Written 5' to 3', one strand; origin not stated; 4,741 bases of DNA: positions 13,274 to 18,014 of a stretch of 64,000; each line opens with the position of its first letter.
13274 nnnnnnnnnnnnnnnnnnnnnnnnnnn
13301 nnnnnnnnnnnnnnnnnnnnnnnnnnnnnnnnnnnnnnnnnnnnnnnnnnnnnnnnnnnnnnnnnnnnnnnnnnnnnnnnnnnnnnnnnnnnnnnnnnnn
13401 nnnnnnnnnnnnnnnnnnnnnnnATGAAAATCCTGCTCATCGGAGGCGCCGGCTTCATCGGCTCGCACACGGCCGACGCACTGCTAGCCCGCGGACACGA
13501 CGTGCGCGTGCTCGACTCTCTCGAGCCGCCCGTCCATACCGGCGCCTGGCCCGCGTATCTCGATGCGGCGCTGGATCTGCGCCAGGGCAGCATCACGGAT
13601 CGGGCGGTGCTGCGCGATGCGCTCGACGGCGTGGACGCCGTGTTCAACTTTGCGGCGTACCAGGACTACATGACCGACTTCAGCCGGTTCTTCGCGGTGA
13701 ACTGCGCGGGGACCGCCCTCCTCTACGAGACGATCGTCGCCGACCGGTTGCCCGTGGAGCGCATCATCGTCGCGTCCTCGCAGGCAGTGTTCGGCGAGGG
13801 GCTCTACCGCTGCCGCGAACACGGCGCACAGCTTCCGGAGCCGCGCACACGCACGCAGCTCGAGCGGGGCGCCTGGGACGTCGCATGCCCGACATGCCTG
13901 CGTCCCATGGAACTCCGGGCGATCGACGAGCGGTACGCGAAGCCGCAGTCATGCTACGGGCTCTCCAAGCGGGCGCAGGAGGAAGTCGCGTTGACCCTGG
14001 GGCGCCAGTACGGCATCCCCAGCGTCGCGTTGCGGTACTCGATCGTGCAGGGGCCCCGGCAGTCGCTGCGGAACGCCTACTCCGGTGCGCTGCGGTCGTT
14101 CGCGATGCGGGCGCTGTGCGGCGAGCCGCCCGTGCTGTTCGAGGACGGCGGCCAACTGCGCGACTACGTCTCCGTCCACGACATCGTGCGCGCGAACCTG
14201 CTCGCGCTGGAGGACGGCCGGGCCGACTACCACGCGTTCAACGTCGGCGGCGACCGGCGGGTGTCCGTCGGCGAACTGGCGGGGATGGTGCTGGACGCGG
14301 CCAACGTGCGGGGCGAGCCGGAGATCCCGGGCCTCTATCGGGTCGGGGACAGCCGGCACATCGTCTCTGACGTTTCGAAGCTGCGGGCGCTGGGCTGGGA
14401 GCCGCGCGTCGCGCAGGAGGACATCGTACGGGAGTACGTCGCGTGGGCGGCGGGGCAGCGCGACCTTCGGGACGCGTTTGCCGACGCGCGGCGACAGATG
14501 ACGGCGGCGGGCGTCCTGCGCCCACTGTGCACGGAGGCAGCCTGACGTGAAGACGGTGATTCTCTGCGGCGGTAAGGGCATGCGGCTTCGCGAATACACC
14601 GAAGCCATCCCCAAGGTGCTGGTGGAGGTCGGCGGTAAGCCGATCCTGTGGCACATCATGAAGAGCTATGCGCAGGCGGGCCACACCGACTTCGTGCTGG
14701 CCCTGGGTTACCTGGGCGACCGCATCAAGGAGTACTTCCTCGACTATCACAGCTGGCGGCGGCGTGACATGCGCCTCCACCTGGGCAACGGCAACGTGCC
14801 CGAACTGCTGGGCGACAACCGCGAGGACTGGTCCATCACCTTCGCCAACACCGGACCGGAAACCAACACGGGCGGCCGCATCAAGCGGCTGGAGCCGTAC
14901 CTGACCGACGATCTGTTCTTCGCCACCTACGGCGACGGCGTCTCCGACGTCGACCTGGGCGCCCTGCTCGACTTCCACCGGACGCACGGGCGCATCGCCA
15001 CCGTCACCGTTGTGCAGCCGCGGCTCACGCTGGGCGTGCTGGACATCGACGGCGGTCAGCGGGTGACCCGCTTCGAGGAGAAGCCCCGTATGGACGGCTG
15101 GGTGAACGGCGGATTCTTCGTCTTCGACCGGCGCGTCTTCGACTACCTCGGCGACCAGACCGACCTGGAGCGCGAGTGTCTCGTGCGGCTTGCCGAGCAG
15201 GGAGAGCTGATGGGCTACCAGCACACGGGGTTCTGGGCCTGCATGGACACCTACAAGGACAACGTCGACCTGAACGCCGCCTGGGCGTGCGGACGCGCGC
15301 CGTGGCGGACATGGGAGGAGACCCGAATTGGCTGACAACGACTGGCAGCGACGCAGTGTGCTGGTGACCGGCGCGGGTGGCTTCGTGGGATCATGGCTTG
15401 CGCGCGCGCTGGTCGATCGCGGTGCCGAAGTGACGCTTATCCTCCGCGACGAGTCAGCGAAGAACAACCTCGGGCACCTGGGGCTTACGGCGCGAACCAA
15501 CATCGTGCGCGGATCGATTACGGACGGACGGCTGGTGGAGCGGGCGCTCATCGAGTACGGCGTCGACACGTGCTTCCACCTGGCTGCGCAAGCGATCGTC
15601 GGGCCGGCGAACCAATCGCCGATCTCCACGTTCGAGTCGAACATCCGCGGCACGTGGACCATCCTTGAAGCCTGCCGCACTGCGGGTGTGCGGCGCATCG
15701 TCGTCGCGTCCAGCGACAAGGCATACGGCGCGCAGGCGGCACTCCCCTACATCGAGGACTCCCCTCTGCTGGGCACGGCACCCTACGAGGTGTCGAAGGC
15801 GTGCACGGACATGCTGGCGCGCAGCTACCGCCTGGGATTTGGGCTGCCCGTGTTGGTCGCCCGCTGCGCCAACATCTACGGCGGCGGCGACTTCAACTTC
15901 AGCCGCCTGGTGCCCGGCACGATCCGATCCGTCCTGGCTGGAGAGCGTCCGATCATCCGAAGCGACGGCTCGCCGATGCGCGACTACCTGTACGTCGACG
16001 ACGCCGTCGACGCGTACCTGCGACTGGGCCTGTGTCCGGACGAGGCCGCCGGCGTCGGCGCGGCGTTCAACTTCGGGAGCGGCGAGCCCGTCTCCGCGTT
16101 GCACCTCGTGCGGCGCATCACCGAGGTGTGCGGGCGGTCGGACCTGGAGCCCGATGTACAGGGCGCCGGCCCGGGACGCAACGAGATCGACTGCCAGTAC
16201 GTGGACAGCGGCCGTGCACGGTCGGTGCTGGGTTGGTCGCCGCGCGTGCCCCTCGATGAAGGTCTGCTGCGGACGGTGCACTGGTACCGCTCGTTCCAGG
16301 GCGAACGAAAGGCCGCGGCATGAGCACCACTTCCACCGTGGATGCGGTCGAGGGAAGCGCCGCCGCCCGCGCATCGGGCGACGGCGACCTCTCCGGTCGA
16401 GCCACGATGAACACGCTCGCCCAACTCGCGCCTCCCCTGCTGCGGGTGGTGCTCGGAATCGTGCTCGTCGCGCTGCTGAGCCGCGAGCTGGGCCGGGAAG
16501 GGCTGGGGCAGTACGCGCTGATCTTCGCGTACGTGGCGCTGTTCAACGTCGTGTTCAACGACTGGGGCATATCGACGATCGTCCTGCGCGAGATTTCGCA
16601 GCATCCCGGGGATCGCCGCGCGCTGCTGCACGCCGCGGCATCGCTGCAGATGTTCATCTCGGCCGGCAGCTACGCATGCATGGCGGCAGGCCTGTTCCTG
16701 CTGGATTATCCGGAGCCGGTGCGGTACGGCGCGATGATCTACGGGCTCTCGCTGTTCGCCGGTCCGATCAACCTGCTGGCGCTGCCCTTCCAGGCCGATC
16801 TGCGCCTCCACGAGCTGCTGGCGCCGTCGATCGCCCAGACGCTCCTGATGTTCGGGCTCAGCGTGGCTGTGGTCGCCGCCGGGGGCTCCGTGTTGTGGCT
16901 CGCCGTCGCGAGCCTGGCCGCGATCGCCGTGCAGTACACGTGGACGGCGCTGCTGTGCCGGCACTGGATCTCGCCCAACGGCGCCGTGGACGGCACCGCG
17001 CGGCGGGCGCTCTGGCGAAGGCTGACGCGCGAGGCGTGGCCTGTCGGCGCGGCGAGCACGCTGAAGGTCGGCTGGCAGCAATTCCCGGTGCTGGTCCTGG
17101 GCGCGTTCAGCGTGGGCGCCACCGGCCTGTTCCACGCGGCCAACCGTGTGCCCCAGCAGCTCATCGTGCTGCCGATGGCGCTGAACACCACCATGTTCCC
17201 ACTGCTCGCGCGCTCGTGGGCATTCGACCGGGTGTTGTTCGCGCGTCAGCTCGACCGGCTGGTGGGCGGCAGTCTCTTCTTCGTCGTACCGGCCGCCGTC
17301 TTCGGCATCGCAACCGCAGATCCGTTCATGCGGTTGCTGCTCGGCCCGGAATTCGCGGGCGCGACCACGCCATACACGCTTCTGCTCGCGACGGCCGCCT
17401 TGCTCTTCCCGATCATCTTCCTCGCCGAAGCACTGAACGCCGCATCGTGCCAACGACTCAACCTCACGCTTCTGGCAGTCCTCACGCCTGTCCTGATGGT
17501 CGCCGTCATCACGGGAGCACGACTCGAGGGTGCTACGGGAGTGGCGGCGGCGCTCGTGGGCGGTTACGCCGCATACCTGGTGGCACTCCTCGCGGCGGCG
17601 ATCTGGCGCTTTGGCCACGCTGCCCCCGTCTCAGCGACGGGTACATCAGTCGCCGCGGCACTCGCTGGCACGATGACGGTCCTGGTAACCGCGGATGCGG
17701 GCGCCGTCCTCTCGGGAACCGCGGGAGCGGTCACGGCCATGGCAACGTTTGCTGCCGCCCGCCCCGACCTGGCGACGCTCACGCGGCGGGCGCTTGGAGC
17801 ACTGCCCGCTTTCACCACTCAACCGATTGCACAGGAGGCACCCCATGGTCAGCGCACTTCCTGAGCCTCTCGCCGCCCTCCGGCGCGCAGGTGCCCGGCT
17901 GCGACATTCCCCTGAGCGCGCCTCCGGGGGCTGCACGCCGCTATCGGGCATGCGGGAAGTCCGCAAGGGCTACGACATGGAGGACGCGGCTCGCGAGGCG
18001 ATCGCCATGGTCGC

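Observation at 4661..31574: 27-kb Wzx/Wzy-dependent glycan locus with dual nucleotide-sugar pathways, five SAM methyltransferases and an embedded LPXTG protein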

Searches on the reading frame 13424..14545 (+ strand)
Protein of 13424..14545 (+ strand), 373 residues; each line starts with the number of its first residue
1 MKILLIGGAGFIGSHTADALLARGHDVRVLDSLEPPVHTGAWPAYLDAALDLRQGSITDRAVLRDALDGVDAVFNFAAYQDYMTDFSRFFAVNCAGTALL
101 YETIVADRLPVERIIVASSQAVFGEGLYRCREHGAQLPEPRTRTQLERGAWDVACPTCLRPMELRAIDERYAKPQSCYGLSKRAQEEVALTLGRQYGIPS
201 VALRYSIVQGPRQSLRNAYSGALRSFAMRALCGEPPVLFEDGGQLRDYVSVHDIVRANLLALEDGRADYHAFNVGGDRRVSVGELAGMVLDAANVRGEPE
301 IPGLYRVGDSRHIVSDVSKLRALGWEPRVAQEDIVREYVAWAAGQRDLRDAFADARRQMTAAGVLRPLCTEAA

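Call 7: search_protein_families(library=pfam, proteins=[window:13424-14545:+], max_evalue=0.001)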
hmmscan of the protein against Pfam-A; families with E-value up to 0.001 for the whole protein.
window:13424-14545:+ (373 aa): 7 families
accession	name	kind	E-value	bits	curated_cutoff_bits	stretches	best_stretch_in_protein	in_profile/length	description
PF01370.27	Epimerase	-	7e-42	143.9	20.9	2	3-127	1-123/240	NAD dependent epimerase/dehydratase family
PF16363.11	GDP_Man_Dehyd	-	1.7e-30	107.1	27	2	172-337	147-331/332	GDP-mannose 4,6 dehydratase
PF01073.25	3Beta_HSD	-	1.4e-12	47.7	22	1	5-125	2-122/280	3-beta hydroxysteroid dehydrogenase/isomerase family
PF07993.18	NAD_binding_4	-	3.5e-08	33.4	20.1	1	64-224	83-217/258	Male sterility protein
PF05368.20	NmrA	-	2.3e-06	27.9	27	1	2-78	4-78/298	NmrA-like family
PF13460.12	NAD_binding_10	-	4.7e-06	27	27.2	1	7-122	1-101/184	NAD(P)H-binding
PF04321.23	RmlD_sub_bind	-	0.00028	20.5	27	0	1-82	1-64/287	RmlD substrate binding domain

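Call 10: search_protein_families(library=ncbifam, proteins=[window:13424-14545:+], max_evalue=0.00001)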
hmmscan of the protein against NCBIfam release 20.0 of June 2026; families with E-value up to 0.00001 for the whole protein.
window:13424-14545:+ (373 aa): 18 families
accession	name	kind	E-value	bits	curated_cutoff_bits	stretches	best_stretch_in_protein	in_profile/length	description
TIGR01179.1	galE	equivalog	2.9e-29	101.9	262.3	2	2-125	1-127/332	UDP-glucose 4-epimerase GalE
TIGR01181.1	dTDP_gluc_dehyt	equivalog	8e-26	90.9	365.1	2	169-346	142-315/321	dTDP-glucose 4,6-dehydratase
TIGR02197.1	heptose_epim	equivalog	3e-20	72.6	274.6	2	169-342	129-313/316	ADP-glyceromanno-heptose 6-epimerase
TIGR04180.1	EDH_00030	hypoth_equivalog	1.5e-18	66.9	475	2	3-127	1-129/297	NAD-dependent 4,6-dehydratase LegB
NF011728.1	PRK15181.1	equivalog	1.4e-16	60.5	760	1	163-341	150-336/348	Vi polysaccharide biosynthesis UDP-N-acetylglucosaminuronic acid C-4 epimerase TviC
TIGR03466.1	HpnA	hypoth_equivalog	4e-16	58.8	367.65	1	1-124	1-118/327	hopanoid-associated sugar epimerase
NF008360.0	PRK11150.1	equivalog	1.8e-12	47.1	452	1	168-342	130-306/310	ADP-glyceromanno-heptose 6-epimerase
NF043036.1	ErythonDh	equivalog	2.1e-12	46.9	325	1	1-128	1-134/321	D-erythronate dehydrogenase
NF042422.1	oxyalk_red_OleD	equivalog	2.3e-12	47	580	1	1-123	1-114/329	2-alkyl-3-oxoalkanoate reductase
NF007956.0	PRK10675.1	subfamily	4.7e-12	45.7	394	1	1-125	1-130/338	UDP-glucose 4-epimerase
NF052578.1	StrlDmthSdmBMthl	equivalog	1.9e-11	44.3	600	1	1-124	1-118/328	sterol demethylase protein SdmB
NF007490.0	PRK10084.1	subfamily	3.8e-11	42.6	649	1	1-351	1-343/361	dTDP-glucose 4,6-dehydratase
NF007582.0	PRK10217.1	equivalog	2.9e-09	36.5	698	0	173-342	155-331/355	dTDP-glucose 4,6-dehydratase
NF041293.1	G6PDh_Azf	equivalog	1.4e-07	31.2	400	1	3-124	5-120/252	NAD-dependent glucose-6-phosphate dehydrogenase Azf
NF041015.1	UDPsulfquin_syn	equivalog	1.5e-07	30.8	575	0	215-328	231-349/384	UDP-sulfoquinovose synthase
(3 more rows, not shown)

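Call 39: search_solved_structures(query=window:13424-14545:+, max_evalue=1e-10)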
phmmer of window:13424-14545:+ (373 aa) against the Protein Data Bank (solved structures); distinct sequences matched with E-value up to 1e-10: 52.
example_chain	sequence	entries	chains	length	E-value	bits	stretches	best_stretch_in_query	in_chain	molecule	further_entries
6wjb_A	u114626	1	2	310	1.4e-34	122.9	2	173-322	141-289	NAD-dependent epimerase/dehydratase family protein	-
6wj9_A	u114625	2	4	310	9e-34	120.2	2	174-322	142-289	NAD-dependent epimerase/dehydratase family protein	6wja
4zrm_A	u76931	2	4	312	2.9e-31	112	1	173-336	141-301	UDP-glucose 4-epimerase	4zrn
2p5u_A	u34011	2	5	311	6.4e-25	91.1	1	170-336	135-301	UDP-glucose 4-epimerase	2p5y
6kv9_A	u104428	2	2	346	1.1e-23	87.1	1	171-342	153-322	MoeE5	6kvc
6dnt_A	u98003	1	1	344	1.3e-23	86.8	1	174-345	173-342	NAD-dependent epimerase/dehydratase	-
3icp_A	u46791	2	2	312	2e-20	76.3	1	169-337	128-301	NAD-dependent epimerase/dehydratase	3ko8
8shh_A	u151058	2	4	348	2.4e-20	76.1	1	173-347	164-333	dTDP-glucose 4,6-dehydratase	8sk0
3aw9_A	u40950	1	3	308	3.2e-19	72.4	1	169-337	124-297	NAD-dependent epimerase/dehydratase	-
10ke_A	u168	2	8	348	3.9e-19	72.1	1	163-328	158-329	Capsular polysaccharide biosynthesis protein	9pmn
2c20_A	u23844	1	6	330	3.7e-18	68.8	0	3-125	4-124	UDP-GLUCOSE 4-EPIMERASE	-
7ys8_A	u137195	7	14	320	5.9e-18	68.2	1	172-341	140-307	UDP-glucose 4-epimerase | UDP-glucose 4-epimerase along with EC 5.1.3.2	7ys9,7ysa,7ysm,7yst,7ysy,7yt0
1r6d_A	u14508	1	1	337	2.2e-17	66.3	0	172-350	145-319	TDP-glucose-4,6-dehydratase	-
1r66_A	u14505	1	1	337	3e-17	65.8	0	172-350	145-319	TDP-glucose-4,6-dehydratase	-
6zl6_A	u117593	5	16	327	4.1e-17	65.4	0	173-333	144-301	Epimerase domain-containing protein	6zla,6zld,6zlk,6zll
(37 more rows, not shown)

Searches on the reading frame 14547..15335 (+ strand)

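Call 8: search_protein_families(library=pfam, proteins=[window:14547-15335:+], max_evalue=0.001)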
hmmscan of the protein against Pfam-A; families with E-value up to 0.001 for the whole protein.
window:14547-15335:+ (262 aa): 2 families
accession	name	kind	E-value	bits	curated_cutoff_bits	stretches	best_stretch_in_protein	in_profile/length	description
PF00483.29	NTP_transferase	-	6.5e-21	75.5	21.2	1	2-218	1-212/245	Nucleotidyl transferase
PF12804.13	NTP_transf_3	-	1.2e-05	26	27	1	4-59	2-50/160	MobA-like NTP transferase domain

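Call 10: search_protein_families(library=ncbifam, proteins=[window:14547-15335:+], max_evalue=0.00001)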
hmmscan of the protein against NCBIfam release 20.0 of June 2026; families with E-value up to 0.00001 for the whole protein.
window:14547-15335:+ (262 aa): 16 families
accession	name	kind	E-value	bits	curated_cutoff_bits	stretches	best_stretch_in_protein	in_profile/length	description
TIGR02623.1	G1P_cyt_trans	equivalog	8.8e-85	284.2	300.25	1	1-256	1-255/255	glucose-1-phosphate cytidylyltransferase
TIGR03992.1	Arch_glmU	subfamily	8.4e-25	87.5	292.1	2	1-68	1-68/393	bifunctional sugar-1-phosphate nucleotidylyltransferase/acetyltransferase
NF052502.1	man1P_GTase_Rv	exception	2.5e-24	85.8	440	2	105-252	82-236/352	mannose-1-phosphate guanylyltransferase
NF045761.1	NAMPUrTaseMurU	equivalog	4e-21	75.9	250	1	1-70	1-70/226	N-acetylmuramate alpha-1-phosphate uridylyltransferase MurU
NF041313.1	UDPGP_AglF_Halo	equivalog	2.2e-20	73.1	400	1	1-67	1-67/234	UTP--glucose-1-phosphate uridylyltransferase AglF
NF049965.1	GlMnHpPGnyltfHddC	equivalog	1.3e-16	60.9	300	1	1-67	1-67/221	D-glycero-D-manno-heptose 1-phosphate guanosyltransferase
TIGR01208.1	rmlA_long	equivalog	5.5e-14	51.8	320.25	1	2-203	1-184/353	glucose-1-phosphate thymidylyltransferase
TIGR02091.1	glgC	equivalog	4.2e-10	39.2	424.9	1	3-235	3-248/364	glucose-1-phosphate adenylyltransferase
NF041173.1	Sug_nt_acttase_Thmprot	equivalog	2.2e-09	36.7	600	0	97-203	72-178/405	bifunctional sugar-1-phosphate nucleotidylyltransferase/acetyltransferase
NF045697.1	MurNAcPUrMurU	equivalog_domain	4.7e-09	36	370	1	5-66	2-63/229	N-acetylmuramate alpha-1-phosphate uridylyltransferase MurU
TIGR01173.1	glmU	equivalog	3.2e-08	32.9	366.85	1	1-68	1-65/452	bifunctional UDP-N-acetylglucosamine diphosphorylase/glucosamine-1-phosphate N-acetyltransferase GlmU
NF003670.0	PRK05293.1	equivalog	6.3e-08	31.9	470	0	128-235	125-247/382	glucose-1-phosphate adenylyltransferase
NF041135.1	IPPtranDIPPsyn_Thcocales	equivalog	1.4e-07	30.9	580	1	1-56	1-52/419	bifunctional L-myo-inositol-1-phosphate cytidylyltransferase/CDP-L-myo-inositol myo-inositolphosphotransferase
TIGR01207.1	rmlA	equivalog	1e-06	28.1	360.65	0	2-49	1-48/286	glucose-1-phosphate thymidylyltransferase RfbA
NF001947.0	PRK00725.1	subfamily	1.3e-06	27.4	470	0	129-182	138-195/426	glucose-1-phosphate adenylyltransferase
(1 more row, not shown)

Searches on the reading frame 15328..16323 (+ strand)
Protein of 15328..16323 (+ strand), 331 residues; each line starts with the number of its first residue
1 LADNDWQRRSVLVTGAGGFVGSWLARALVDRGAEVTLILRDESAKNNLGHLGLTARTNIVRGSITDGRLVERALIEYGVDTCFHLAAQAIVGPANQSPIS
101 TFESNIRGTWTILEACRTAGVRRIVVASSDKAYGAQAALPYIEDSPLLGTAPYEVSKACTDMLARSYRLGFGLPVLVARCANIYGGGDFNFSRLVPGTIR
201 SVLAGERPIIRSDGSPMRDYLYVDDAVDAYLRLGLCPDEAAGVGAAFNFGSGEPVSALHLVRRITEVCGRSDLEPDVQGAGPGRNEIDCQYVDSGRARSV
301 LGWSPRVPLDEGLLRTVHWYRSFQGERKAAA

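Call 8: search_protein_families(library=pfam, proteins=[window:15328-16323:+], max_evalue=0.001)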
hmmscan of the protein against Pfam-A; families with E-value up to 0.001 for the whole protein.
window:15328-16323:+ (331 aa): 8 families
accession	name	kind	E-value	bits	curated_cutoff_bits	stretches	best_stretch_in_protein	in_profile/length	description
PF01370.27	Epimerase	-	6.8e-52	176.7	20.9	1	11-235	1-226/240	NAD dependent epimerase/dehydratase family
PF16363.11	GDP_Man_Dehyd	-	2.5e-50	172.3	27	1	12-313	1-329/332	GDP-mannose 4,6 dehydratase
PF02719.21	Polysacc_synt_2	-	7.1e-18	65.2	20.2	1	11-133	1-132/293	Polysaccharide biosynthesis protein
PF01073.25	3Beta_HSD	-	8e-15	55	22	1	12-225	1-220/280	3-beta hydroxysteroid dehydrogenase/isomerase family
PF04321.23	RmlD_sub_bind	-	1.2e-10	41.4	27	1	10-193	2-161/287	RmlD substrate binding domain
PF13460.12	NAD_binding_10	-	4.6e-10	40.1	27.2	1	15-134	1-103/184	NAD(P)H-binding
PF07993.18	NAD_binding_4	-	3.7e-08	33.3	20.1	1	13-193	1-220/258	Male sterility protein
PF05368.20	NmrA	-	1.2e-05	25.5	27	1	9-129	3-107/298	NmrA-like family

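Call 10: search_protein_families(library=ncbifam, proteins=[window:15328-16323:+], max_evalue=0.00001)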
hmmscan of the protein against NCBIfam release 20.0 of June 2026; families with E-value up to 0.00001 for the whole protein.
window:15328-16323:+ (331 aa): 26 families (the best 25 are shown)
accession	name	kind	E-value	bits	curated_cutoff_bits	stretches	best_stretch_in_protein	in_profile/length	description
TIGR02622.1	CDP_4_6_dhtase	equivalog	1.2e-54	185.8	278.45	1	6-326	2-336/352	CDP-glucose 4,6-dehydratase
TIGR01181.1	dTDP_gluc_dehyt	equivalog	9.3e-51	172.8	365.1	1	11-323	2-314/321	dTDP-glucose 4,6-dehydratase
TIGR04180.1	EDH_00030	hypoth_equivalog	2.8e-50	171.1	475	1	11-306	1-295/297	NAD-dependent 4,6-dehydratase LegB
TIGR01179.1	galE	equivalog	3.4e-36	124.7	262.3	2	11-185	2-178/332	UDP-glucose 4-epimerase GalE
NF007582.0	PRK10217.1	equivalog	6.9e-33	114.2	698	1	9-322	2-333/355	dTDP-glucose 4,6-dehydratase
NF007490.0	PRK10084.1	subfamily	3.6e-28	98.6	649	1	11-322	3-336/361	dTDP-glucose 4,6-dehydratase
NF007956.0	PRK10675.1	subfamily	5.2e-26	91.6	394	1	10-159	2-155/338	UDP-glucose 4-epimerase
TIGR03466.1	HpnA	hypoth_equivalog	1.1e-23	83.7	367.65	1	10-136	2-120/327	hopanoid-associated sugar epimerase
NF042422.1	oxyalk_red_OleD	equivalog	1.7e-23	83.5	580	1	11-272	3-254/329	2-alkyl-3-oxoalkanoate reductase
NF042423.1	oxyalk_red_Shew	equivalog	3.8e-19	68.9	580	1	9-267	9-256/331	2-alkyl-3-oxoalkanoate reductase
NF011728.1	PRK15181.1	equivalog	5.3e-18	65.1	760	1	60-320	74-337/348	Vi polysaccharide biosynthesis UDP-N-acetylglucosaminuronic acid C-4 epimerase TviC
NF047922.1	GDPFucSynFcl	equivalog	2.5e-17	63.3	500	1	9-322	3-303/308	GDP-L-fucose synthase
NF052578.1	StrlDmthSdmBMthl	equivalog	5.3e-17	62.6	600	1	11-208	3-193/328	sterol demethylase protein SdmB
NF043036.1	ErythonDh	equivalog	1.1e-15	57.7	325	1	11-171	3-168/321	D-erythronate dehydrogenase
TIGR02197.1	heptose_epim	equivalog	2.4e-15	56.5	274.6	1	11-272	1-264/316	ADP-glyceromanno-heptose 6-epimerase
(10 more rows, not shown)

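Call 40: search_solved_structures(query=window:15328-16323:+, max_evalue=1e-20)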
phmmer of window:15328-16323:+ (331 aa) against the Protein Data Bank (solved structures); distinct sequences matched with E-value up to 1e-20: 61 (the best 60 are shown).
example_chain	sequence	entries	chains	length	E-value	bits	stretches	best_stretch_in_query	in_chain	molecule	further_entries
8shh_A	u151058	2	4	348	3.4e-37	131.7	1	11-322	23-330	dTDP-glucose 4,6-dehydratase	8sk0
1r66_A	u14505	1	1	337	9.5e-36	127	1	11-325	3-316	TDP-glucose-4,6-dehydratase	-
6bi4_A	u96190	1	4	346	2.9e-35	125.4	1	9-322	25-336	dTDP-glucose 4,6-dehydratase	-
1r6d_A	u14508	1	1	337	4.3e-35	124.9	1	11-325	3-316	TDP-glucose-4,6-dehydratase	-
2hun_A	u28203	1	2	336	1.3e-34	123.3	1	10-321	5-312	336aa long hypothetical dTDP-glucose 4,6-dehydratase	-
7ys8_A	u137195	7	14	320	3.5e-34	121.8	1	11-322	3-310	UDP-glucose 4-epimerase | UDP-glucose 4-epimerase along with EC 5.1.3.2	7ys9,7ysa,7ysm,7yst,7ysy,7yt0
4zrm_A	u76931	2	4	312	3.7e-34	121.8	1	10-322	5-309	UDP-glucose 4-epimerase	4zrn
1wvg_A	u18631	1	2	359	6.7e-33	117.6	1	4-323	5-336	CDP-glucose 4,6-dehydratase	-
1bxk_A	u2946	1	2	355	5.4e-31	111.4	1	9-322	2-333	PROTEIN (DTDP-GLUCOSE 4,6-DEHYDRATASE)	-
1rkx_A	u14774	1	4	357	9.3e-31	110.6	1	4-323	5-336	CDP-glucose-4,6-dehydratase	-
6bwl_A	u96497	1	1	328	4e-30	108.5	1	10-324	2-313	Pal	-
6kv9_A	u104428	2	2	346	1.7e-29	106.5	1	9-325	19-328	MoeE5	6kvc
6vlo_A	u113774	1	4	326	5.2e-29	104.9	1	9-321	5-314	Putative dTDP-D-glucose 4,6-dehydratase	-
1g1a_A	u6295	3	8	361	1.6e-28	103.2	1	10-321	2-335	DTDP-D-GLUCOSE 4,6-DEHYDRATASE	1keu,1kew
8du1_A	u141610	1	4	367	2.9e-28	102.4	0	127-321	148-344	dTDP-glucose 4,6-dehydratase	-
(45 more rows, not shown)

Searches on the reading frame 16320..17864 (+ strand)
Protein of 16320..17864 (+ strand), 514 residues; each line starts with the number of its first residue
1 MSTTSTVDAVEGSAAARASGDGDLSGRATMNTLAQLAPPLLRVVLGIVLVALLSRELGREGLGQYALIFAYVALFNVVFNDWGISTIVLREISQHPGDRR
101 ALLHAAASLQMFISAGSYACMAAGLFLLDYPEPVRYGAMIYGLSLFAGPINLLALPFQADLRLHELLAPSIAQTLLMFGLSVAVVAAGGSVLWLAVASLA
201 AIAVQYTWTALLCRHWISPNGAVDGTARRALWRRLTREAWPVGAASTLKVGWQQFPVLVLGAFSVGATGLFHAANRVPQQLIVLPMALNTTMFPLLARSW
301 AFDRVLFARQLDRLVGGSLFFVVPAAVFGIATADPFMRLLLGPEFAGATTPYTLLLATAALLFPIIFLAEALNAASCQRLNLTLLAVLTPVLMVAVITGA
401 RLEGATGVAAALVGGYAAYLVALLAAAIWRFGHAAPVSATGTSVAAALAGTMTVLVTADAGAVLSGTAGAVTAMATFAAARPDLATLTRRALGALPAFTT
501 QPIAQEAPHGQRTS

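Call 8: search_protein_families(library=pfam, proteins=[window:16320-17864:+], max_evalue=0.001)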
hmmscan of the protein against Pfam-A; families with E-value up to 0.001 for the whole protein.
window:16320-17864:+ (514 aa): 2 families
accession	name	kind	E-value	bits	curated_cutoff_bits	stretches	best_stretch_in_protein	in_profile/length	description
PF01943.22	Polysacc_synt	-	3.1e-12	46.9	28.2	1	41-299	14-273/274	Polysaccharide biosynthesis protein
PF13440.11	Polysacc_synt_3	-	6.3e-12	45.8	23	1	52-346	1-289/293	Polysaccharide biosynthesis protein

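Call 11: search_protein_families(library=ncbifam, proteins=[window:16320-17864:+], max_evalue=0.00001)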
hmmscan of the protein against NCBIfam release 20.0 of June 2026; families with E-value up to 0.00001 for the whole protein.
window:16320-17864:+ (514 aa): 0 families
